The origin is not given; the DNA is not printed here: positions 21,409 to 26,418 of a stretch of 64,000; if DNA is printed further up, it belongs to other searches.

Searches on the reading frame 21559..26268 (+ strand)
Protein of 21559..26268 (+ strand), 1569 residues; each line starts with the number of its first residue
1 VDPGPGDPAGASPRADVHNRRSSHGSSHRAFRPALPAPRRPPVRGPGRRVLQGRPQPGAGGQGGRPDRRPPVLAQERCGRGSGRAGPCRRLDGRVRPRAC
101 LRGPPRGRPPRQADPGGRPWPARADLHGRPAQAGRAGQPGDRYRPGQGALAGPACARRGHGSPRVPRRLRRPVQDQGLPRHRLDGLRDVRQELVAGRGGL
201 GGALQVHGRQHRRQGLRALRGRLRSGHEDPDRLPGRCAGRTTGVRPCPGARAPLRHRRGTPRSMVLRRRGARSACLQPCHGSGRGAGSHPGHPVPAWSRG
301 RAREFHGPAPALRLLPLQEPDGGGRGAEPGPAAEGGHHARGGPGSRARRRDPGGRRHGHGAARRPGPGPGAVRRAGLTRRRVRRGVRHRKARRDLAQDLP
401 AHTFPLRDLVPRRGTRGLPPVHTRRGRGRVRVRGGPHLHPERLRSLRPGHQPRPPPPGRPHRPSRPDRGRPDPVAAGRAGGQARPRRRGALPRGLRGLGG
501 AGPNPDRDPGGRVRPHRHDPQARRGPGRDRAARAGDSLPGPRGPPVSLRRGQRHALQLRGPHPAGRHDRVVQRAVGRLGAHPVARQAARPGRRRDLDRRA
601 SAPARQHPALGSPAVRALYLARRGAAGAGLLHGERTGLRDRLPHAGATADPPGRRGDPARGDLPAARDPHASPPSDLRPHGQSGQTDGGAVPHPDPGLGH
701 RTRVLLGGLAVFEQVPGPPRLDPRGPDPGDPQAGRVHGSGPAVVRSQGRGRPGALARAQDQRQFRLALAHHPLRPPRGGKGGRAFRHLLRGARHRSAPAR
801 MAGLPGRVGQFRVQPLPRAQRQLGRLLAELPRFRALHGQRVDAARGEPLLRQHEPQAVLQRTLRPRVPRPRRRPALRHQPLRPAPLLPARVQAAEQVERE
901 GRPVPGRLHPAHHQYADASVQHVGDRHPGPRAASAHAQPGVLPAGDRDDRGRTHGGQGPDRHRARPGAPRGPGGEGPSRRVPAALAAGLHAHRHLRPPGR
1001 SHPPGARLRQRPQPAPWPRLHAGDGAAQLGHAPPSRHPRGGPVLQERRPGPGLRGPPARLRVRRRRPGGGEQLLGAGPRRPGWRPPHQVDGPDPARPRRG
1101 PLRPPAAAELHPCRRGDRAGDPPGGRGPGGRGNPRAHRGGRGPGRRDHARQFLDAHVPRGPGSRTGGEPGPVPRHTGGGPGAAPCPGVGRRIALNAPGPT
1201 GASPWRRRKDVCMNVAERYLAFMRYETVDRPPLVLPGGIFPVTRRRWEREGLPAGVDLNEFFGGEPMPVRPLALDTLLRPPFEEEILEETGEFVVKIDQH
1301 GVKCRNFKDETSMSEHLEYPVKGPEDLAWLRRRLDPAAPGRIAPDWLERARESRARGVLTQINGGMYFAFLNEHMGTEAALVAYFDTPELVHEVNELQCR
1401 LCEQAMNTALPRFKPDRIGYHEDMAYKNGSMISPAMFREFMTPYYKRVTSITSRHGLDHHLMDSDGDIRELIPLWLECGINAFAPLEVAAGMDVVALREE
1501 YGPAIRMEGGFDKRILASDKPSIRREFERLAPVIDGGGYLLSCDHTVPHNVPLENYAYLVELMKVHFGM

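Call 11: search_protein_families(library=pfam, proteins=[window:21559-26268:+], max_evalue=0.01)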
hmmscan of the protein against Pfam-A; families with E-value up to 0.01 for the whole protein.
window:21559-26268:+ (1569 aa): 1 family
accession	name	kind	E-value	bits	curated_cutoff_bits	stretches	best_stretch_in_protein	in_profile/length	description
PF01208.23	URO-D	-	1.6e-11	44.3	23.9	1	1422-1564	206-344/346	Uroporphyrinogen decarboxylase (URO-D)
